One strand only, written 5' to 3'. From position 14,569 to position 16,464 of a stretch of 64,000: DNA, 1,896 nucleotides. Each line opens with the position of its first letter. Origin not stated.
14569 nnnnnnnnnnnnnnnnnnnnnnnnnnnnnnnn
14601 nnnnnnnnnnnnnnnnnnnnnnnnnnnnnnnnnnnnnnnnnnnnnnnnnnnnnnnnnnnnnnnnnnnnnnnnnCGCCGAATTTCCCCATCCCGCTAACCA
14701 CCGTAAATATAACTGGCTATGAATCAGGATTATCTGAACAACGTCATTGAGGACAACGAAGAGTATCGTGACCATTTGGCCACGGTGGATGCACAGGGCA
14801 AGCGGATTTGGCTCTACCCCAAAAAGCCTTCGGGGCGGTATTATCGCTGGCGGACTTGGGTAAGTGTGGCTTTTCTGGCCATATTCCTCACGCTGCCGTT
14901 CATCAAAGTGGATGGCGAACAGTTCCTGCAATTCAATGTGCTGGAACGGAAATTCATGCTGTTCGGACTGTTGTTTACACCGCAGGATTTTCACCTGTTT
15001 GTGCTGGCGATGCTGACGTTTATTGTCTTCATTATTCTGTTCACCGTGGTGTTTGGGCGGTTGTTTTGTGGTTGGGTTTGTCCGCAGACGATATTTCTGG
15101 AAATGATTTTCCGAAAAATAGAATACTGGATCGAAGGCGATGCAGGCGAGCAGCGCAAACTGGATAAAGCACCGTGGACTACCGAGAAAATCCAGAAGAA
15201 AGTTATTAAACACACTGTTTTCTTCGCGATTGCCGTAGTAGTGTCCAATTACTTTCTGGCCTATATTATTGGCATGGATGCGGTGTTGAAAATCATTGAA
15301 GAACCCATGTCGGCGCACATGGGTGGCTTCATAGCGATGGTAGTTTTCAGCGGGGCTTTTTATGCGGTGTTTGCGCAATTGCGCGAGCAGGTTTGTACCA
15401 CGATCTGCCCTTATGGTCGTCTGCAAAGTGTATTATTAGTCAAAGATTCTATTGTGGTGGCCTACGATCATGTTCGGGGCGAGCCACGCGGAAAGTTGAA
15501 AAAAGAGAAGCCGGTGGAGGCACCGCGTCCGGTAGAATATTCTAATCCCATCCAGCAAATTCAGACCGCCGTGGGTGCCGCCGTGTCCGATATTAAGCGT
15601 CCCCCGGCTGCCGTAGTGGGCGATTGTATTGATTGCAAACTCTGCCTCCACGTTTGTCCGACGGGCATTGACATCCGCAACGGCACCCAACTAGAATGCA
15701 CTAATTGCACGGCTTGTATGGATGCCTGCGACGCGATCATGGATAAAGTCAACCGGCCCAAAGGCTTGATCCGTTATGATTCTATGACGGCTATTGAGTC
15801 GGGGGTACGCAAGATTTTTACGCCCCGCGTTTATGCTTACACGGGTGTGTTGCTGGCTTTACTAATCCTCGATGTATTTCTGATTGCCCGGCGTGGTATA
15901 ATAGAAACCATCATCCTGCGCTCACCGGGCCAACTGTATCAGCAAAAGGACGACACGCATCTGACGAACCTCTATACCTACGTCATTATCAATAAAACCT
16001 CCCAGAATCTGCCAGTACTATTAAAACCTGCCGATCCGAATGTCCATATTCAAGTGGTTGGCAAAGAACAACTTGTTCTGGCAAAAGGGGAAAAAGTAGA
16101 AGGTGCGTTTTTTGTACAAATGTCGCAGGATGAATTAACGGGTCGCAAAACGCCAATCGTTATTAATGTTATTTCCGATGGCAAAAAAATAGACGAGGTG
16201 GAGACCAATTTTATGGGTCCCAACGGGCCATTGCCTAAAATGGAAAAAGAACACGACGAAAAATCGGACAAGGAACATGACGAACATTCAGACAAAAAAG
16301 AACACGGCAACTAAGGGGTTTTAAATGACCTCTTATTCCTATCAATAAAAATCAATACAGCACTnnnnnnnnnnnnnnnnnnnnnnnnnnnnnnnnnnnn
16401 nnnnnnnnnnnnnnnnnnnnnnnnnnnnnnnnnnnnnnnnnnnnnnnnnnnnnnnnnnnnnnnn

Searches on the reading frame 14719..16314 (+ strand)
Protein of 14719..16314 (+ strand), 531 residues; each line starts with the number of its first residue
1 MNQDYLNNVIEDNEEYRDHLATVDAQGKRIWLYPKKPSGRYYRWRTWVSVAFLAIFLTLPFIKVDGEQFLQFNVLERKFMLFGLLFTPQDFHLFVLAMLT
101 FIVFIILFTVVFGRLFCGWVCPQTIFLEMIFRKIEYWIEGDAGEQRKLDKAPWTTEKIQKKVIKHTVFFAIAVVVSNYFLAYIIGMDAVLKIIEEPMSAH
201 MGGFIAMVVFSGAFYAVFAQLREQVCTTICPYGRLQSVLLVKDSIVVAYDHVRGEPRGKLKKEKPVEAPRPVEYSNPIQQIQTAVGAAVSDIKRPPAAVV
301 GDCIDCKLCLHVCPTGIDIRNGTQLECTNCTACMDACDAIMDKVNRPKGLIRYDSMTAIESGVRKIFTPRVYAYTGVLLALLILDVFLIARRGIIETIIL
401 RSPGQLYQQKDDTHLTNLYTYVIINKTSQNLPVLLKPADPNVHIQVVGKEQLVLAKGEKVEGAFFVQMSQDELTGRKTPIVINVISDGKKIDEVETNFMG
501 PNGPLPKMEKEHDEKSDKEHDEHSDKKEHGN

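Call 35: search_protein_families(library=pfam, proteins=[window:14719-16314:+], max_evalue=0.001)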
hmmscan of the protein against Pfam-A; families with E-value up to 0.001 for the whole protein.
window:14719-16314:+ (531 aa): 9 families
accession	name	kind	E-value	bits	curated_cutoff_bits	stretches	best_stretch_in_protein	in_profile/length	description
PF13746.11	Fer4_18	-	7.4e-37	126.5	27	2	297-355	55-113/114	4Fe-4S dicluster domain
PF11614.14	FixG_C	-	7.5e-18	65.3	25.6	1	387-501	3-119/119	IG-like fold at C-terminal of FixG, putative oxidoreductase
PF12801.12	Fer4_5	-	5.4e-12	45.9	22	1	95-133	2-40/48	4Fe-4S binding domain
PF13534.11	Fer4_17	-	1e-06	29.6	22.2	0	295-318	40-61/61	4Fe-4S dicluster domain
PF13187.11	Fer4_9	-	2.4e-06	27.9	27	0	226-316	8-50/52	4Fe-4S dicluster domain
PF13484.11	Fer4_16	-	9.7e-05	23.5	30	0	303-316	2-15/66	4Fe-4S double cluster binding domain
PF13183.11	Fer4_8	-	0.00018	22.4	27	0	326-357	4-35/68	4Fe-4S dicluster domain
PF12838.12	Fer4_7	-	0.00018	22.3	27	0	297-317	32-52/52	4Fe-4S dicluster domain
PF12800.12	Fer4_4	-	0.00078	20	24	0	302-316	3-17/17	4Fe-4S binding domain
